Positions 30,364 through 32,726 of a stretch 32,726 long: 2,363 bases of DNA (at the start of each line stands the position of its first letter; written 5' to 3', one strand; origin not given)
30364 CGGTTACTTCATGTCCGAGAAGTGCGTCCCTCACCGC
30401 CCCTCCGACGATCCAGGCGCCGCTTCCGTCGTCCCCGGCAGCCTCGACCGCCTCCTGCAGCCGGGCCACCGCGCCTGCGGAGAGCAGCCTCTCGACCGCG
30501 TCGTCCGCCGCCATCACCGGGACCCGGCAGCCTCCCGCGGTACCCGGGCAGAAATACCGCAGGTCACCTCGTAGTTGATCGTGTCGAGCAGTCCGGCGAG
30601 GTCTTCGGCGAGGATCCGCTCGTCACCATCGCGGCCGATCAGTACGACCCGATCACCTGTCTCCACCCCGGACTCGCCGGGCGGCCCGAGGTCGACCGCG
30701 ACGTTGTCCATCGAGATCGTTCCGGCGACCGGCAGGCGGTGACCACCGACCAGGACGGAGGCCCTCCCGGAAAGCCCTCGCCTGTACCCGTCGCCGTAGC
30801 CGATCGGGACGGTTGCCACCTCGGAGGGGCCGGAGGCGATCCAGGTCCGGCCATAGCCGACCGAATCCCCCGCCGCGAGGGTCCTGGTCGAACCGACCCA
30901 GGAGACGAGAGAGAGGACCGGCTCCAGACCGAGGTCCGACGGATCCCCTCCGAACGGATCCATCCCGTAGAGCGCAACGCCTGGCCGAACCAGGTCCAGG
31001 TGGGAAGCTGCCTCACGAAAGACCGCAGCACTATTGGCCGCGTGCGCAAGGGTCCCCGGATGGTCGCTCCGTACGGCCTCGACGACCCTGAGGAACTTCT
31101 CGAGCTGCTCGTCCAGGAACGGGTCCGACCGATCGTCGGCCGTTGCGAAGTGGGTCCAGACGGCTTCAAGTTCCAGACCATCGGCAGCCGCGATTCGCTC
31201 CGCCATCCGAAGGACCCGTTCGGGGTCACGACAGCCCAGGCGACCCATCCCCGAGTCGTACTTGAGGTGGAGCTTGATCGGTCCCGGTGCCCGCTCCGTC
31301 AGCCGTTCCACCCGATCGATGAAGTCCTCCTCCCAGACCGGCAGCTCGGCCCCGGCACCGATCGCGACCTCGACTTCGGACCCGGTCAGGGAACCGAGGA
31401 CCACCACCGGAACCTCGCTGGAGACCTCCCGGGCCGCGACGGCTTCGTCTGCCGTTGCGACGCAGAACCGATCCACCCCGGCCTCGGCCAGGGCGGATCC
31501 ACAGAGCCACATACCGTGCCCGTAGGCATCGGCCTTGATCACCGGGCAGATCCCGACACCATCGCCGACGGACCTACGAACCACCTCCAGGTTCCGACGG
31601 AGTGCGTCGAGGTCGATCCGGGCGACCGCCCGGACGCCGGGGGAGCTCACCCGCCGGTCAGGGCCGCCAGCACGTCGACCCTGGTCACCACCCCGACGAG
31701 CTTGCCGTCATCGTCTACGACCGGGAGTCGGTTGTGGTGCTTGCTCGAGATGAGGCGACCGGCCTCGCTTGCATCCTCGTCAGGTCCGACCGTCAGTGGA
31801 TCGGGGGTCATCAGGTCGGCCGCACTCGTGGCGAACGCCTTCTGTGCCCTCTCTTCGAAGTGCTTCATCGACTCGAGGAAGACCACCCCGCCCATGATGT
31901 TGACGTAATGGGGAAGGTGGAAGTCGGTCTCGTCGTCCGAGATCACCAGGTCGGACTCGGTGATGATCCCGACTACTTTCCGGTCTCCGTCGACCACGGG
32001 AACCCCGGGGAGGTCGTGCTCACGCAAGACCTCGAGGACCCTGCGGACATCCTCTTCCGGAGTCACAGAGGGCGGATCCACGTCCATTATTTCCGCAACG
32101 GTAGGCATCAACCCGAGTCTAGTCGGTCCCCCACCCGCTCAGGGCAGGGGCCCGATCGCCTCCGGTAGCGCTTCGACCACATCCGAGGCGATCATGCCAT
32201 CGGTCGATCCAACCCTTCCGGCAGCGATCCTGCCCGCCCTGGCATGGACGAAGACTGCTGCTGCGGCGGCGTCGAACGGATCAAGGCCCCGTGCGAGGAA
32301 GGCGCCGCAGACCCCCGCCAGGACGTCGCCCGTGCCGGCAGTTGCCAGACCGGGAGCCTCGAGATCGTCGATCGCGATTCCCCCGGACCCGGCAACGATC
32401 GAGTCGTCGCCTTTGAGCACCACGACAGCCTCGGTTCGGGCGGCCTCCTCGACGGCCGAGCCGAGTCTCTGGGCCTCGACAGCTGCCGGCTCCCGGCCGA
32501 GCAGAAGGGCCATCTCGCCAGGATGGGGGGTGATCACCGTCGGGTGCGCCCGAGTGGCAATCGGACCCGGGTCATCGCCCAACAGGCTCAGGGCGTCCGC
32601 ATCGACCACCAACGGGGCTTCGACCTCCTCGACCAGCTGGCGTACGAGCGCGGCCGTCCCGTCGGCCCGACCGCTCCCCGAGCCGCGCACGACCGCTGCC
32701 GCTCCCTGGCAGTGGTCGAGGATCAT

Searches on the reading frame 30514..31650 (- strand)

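Call 50: search_protein_families(library=pfam, proteins=[window:30514-31650:-], max_evalue=0.01)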
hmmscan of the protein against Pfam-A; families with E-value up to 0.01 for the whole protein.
window:30514-31650:- (378 aa): 2 families
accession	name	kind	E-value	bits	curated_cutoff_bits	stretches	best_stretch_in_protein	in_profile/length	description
PF01168.26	Ala_racemase_N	-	1.9e-61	208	24.1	1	12-232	1-220/220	Alanine racemase, N-terminal domain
PF00842.27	Ala_racemase_C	-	9.5e-41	138.8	25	1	245-373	1-126/127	Alanine racemase, C-terminal domain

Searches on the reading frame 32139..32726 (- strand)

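Call 50: search_protein_families(library=pfam, proteins=[window:32139-32726:-], max_evalue=0.01)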
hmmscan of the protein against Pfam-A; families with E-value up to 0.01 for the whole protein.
window:32139-32726:- (195 aa): 3 families
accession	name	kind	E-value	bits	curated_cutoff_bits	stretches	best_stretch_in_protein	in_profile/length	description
PF01256.23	Carb_kinase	-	1.3e-35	123.5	27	1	8-188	65-241/242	NAD(P)H-hydrate dehydratase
PF08543.17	Phos_pyr_kin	-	3.4e-05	23.8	27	1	61-161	119-229/246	Phosphomethylpyrimidine kinase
PF02110.20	HK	-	0.00022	21.1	27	1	91-187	144-241/247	Hydroxyethylthiazole kinase family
